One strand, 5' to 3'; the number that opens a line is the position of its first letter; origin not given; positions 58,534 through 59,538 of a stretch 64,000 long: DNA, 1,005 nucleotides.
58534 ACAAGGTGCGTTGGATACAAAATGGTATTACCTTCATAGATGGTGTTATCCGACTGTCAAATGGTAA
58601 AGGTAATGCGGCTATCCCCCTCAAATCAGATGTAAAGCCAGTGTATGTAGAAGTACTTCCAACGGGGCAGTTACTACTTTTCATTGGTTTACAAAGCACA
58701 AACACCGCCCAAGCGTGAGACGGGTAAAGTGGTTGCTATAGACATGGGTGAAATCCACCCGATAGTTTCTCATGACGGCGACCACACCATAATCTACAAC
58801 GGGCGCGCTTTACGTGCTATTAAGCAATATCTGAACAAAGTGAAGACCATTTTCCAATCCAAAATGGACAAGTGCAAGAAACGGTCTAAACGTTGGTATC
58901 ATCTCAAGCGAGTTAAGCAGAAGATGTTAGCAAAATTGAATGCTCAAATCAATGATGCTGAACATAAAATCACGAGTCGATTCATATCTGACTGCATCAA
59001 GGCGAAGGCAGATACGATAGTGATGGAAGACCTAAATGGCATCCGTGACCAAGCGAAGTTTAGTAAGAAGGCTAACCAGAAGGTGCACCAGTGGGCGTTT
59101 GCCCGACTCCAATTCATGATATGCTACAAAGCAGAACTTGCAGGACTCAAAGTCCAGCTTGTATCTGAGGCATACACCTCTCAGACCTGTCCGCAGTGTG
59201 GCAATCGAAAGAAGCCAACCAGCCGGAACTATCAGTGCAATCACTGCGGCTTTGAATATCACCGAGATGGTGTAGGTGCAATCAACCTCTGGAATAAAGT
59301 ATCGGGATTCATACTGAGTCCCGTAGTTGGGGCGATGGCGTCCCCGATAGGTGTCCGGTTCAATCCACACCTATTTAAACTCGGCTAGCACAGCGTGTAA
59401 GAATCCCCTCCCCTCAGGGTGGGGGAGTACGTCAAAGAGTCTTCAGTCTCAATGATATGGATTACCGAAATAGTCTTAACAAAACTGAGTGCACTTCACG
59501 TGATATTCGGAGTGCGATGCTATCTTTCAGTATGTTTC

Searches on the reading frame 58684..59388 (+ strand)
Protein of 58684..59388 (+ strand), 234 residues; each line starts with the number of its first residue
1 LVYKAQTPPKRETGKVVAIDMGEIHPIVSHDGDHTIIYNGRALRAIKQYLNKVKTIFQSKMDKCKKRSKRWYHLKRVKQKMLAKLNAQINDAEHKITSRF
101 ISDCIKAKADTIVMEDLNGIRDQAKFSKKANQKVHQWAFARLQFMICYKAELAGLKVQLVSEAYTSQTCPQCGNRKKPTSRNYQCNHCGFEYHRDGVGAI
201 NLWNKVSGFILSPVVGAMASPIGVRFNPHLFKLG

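Call 78: search_protein_families(library=ncbifam, proteins=[window:58684-59388:+], max_evalue=0.001)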
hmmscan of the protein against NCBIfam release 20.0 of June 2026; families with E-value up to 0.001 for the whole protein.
window:58684-59388:+ (234 aa): 9 families
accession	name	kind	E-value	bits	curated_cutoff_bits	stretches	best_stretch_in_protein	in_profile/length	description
NF040570.1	guided_TnpB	subfamily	3.9e-49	168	100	1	6-205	187-389/389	RNA-guided endonuclease TnpB family protein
NF049972.1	CRISPR_Cas12f2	exception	5.7e-23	81.5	450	1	43-205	349-518/524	type V CRISPR-associated effector Cas12f2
TIGR01766.2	TIGR01766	domain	2.7e-22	79.1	32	1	88-166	4-82/82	IS200/IS605 family accessory protein TnpB-related protein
NF038281.1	IS200_TnpB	exception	2.8e-18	66.2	425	1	6-205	167-358/360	IS200/IS605 family element RNA-guided endonuclease TnpB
NF038280.1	IS607_TnpB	exception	3.7e-15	55.8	350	1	4-205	192-391/431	IS607 family element RNA-guided endonuclease TnpB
NF045604.1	cas_Cas12e_CasX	equivalog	2.7e-07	29.3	200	1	12-174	598-760/886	type V CRISPR RNA-guided endonuclease Cas12e/CasX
NF038191.1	V_Cas12k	exception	4.3e-05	22.1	150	1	104-165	556-614/629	type V CRISPR-associated protein Cas12k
NF038192.1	V_cas_c2c8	exception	0.00018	20.7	350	0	107-177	384-455/457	type V CRISPR-associated protein C2c8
NF033949.1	Cas12b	equivalog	0.00034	18.9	150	1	106-173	968-1035/1253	type V CRISPR-associated protein Cas12b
